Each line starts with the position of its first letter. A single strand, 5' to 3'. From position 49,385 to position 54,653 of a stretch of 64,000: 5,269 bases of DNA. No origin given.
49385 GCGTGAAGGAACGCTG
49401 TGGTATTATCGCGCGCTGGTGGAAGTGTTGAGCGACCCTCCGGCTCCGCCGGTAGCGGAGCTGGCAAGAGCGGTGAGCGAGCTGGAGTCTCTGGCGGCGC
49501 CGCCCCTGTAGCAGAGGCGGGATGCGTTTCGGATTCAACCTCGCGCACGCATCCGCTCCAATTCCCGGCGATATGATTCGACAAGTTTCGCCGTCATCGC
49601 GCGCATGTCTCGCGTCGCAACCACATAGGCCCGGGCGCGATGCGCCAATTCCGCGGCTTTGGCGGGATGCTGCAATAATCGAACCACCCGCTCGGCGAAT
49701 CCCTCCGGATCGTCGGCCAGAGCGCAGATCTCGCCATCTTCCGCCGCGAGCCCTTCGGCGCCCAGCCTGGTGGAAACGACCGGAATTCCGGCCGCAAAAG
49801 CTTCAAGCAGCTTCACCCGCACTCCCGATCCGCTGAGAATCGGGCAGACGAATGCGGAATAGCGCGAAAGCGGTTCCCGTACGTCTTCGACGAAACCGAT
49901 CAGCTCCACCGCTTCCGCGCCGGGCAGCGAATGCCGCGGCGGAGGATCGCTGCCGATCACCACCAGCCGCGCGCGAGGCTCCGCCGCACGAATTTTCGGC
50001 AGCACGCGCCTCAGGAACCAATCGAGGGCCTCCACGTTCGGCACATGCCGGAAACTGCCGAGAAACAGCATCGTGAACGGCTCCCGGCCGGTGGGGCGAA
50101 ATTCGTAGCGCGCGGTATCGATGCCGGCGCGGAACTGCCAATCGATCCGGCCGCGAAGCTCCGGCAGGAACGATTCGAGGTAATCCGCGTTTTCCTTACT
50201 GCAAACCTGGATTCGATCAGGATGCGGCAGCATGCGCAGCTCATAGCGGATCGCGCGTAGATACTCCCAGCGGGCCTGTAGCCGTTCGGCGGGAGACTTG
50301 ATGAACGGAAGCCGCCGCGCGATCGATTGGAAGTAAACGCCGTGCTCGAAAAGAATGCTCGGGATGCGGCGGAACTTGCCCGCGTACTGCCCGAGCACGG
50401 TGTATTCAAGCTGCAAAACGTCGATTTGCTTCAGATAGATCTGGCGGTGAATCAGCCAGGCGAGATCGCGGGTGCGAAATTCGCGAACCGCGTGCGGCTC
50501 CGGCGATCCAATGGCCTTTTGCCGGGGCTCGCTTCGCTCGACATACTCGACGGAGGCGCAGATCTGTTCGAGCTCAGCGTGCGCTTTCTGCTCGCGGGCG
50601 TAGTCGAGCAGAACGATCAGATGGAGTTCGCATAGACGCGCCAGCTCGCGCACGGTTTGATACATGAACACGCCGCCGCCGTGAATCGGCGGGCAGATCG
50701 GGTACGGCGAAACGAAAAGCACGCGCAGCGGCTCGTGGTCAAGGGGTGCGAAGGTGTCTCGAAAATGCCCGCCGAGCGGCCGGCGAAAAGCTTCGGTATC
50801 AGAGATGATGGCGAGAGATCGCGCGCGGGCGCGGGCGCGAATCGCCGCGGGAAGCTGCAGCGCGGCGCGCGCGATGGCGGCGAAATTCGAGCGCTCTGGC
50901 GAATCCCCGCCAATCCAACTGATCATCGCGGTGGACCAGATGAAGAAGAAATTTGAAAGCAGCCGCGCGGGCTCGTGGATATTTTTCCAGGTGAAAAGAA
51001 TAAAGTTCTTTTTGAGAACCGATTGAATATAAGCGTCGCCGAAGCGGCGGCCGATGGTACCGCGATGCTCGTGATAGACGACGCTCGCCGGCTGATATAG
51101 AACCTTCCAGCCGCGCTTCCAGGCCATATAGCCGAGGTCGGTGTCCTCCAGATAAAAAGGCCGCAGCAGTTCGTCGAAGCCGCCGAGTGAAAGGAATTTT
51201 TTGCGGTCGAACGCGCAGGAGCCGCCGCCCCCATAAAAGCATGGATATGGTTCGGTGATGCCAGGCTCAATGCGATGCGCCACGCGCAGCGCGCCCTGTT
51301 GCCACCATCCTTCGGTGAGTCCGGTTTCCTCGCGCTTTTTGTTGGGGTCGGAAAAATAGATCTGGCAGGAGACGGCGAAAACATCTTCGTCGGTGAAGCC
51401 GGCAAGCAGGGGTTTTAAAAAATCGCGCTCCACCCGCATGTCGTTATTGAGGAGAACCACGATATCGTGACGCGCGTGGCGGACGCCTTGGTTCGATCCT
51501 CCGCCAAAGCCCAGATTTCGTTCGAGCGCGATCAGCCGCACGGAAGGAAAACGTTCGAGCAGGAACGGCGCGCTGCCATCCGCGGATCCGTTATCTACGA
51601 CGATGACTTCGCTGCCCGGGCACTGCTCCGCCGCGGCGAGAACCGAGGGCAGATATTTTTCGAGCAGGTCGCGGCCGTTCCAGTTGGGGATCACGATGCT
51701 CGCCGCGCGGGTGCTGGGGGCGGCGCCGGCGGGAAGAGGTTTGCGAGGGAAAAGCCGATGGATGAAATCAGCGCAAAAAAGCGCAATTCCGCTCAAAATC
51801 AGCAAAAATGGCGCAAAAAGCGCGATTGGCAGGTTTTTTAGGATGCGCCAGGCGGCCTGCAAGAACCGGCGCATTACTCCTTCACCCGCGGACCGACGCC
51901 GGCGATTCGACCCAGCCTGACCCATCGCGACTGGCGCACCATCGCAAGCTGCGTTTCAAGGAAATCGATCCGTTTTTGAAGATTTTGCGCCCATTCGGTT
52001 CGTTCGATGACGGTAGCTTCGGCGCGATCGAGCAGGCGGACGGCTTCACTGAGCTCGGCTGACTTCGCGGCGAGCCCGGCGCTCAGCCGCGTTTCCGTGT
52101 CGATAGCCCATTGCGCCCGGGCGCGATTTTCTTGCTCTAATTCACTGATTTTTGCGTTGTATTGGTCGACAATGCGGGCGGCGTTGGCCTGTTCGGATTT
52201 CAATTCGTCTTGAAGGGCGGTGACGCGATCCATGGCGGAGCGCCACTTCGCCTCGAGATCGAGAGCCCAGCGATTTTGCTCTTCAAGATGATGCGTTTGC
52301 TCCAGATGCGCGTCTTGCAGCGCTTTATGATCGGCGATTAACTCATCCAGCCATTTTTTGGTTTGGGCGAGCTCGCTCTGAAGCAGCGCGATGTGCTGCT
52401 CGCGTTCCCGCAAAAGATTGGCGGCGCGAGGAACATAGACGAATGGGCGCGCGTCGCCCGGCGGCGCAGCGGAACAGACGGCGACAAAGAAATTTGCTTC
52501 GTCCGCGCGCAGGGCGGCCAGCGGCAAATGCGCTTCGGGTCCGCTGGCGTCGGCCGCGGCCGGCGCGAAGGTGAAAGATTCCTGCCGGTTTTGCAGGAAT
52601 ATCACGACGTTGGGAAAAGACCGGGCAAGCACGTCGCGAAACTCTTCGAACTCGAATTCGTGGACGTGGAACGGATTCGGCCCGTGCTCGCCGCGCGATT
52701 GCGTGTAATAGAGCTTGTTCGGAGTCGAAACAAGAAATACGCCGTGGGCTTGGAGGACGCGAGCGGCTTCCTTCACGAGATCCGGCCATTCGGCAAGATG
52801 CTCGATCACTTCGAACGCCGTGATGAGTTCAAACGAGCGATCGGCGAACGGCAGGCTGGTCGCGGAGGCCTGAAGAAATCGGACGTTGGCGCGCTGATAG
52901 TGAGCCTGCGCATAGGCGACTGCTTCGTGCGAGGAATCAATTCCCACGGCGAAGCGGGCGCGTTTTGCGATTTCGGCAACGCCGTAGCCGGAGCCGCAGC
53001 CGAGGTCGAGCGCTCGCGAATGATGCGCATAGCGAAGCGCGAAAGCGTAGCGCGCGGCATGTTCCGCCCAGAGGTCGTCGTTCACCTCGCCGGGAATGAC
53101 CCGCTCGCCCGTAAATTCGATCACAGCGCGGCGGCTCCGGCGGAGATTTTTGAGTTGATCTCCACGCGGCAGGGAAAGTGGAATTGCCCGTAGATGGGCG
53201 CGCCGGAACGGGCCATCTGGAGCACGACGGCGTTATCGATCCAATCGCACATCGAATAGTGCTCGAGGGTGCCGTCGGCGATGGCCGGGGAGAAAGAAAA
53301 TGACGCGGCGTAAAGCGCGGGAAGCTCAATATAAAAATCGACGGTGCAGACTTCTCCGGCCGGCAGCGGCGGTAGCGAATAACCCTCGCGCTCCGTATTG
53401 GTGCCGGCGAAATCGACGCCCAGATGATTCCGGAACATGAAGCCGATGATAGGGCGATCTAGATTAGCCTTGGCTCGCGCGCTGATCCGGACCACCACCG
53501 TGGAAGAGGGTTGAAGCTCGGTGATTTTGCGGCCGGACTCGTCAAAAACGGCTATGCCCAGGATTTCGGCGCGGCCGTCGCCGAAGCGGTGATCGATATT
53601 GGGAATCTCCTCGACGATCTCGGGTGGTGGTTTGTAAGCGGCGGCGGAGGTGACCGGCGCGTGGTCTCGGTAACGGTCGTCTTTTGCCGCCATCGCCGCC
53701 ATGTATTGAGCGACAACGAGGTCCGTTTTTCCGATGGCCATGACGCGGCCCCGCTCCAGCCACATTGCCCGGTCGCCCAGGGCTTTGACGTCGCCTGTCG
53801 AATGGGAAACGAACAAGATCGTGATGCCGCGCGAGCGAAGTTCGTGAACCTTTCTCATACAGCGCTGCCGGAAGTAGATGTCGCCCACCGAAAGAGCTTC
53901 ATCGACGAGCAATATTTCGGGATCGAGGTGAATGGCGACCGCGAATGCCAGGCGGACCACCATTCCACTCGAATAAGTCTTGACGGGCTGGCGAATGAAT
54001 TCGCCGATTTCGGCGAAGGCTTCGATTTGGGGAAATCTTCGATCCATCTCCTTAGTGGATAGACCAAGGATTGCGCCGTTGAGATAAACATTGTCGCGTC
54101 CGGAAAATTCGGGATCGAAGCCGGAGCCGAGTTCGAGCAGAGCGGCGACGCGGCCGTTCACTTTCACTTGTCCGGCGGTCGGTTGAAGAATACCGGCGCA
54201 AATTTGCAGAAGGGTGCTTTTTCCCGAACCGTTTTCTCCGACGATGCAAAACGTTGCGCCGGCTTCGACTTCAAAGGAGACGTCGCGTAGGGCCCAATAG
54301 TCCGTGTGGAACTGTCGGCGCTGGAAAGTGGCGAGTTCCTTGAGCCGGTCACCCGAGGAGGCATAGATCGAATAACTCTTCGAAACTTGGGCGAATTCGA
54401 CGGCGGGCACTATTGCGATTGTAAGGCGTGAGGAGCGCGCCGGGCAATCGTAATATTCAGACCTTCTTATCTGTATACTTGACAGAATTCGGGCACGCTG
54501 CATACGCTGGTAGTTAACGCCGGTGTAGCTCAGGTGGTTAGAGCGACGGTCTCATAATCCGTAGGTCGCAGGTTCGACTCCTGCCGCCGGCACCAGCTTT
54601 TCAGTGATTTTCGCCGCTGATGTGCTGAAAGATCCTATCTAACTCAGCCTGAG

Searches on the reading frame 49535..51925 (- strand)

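Call 95: search_protein_families(library=pfam, proteins=[window:49535-51925:-], max_evalue=0.000001)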
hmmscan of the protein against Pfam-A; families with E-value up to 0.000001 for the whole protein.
window:49535-51925:- (796 aa): 8 families
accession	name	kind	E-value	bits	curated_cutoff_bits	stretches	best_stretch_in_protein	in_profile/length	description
PF13692.12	Glyco_trans_1_4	-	3.7e-27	95.8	27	1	618-752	3-141/142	Glycosyl transferases group 1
PF00535.33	Glycos_transf_2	-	1.3e-22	81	23.3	1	76-208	1-132/168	Glycosyl transferase family 2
PF13641.12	Glyco_tranf_2_3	-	3e-20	73.7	27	1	76-290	4-216/230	Glycosyltransferase like family 2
PF00534.26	Glycos_transf_1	-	3.6e-10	40.1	26.4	1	615-765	14-170/172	Glycosyl transferases group 1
PF13524.12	Glyco_trans_1_2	-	1.2e-09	38.6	25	1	649-776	12-137/144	Glycosyl transferase-like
PF13506.12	Glyco_transf_21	-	3.7e-09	36.7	21.7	1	146-288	24-157/174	Glycosyl transferase family 21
PF13632.12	Glyco_trans_2_3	-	6.4e-09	36.3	27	1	155-334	1-176/198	Glycosyl transferase family group 2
PF13439.12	Glyco_transf_4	-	1.3e-07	32.2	28.5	1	416-586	3-151/170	Glycosyltransferase Family 4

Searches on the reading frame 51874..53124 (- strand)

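Call 95: search_protein_families(library=pfam, proteins=[window:51874-53124:-], max_evalue=0.000001)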
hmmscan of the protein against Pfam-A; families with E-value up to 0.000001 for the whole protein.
window:51874-53124:- (416 aa): 6 families
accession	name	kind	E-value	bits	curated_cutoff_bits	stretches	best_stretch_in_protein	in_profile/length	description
PF08241.18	Methyltransf_11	-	1.2e-23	84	21.2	1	39-131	1-94/95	Methyltransferase domain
PF13649.12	Methyltransf_25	-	8e-21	75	27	1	39-128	2-97/97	Methyltransferase domain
PF13847.12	Methyltransf_31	-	1.5e-18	67.3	27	1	36-136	5-113/145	Methyltransferase domain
PF13489.12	Methyltransf_23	-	3.4e-16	59.8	27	1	33-149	21-133/164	Methyltransferase domain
PF08242.18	Methyltransf_12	-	2e-12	48.1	30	1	39-130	1-98/98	Methyltransferase domain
PF01209.24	Ubie_methyltran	-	4.2e-07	30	20.1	1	35-132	48-151/233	ubiE/COQ5 methyltransferase family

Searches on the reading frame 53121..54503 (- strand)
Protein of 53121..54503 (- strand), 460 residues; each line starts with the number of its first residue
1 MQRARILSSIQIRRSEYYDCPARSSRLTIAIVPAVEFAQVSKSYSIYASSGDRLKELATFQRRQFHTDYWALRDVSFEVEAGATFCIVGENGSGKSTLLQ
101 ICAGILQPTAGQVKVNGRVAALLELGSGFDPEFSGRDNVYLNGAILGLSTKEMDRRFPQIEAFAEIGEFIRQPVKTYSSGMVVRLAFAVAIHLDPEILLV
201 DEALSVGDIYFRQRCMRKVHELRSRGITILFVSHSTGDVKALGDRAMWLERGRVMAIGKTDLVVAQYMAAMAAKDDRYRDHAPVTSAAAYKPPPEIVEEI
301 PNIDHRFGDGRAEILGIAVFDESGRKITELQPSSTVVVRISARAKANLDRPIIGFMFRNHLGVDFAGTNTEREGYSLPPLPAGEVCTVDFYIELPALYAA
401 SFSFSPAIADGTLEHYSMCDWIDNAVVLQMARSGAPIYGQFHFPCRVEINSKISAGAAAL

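Call 95: search_protein_families(library=pfam, proteins=[window:53121-54503:-], max_evalue=0.000001)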
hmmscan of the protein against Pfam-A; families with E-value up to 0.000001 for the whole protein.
window:53121-54503:- (460 aa): 2 families
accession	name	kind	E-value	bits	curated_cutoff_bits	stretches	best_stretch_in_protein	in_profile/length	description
PF14524.12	Wzt_C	-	2.1e-26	93.1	30.4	1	305-434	3-134/143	Wzt C-terminal domain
PF00005.33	ABC_tran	-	2.7e-21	77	25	1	72-204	1-136/137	ABC transporter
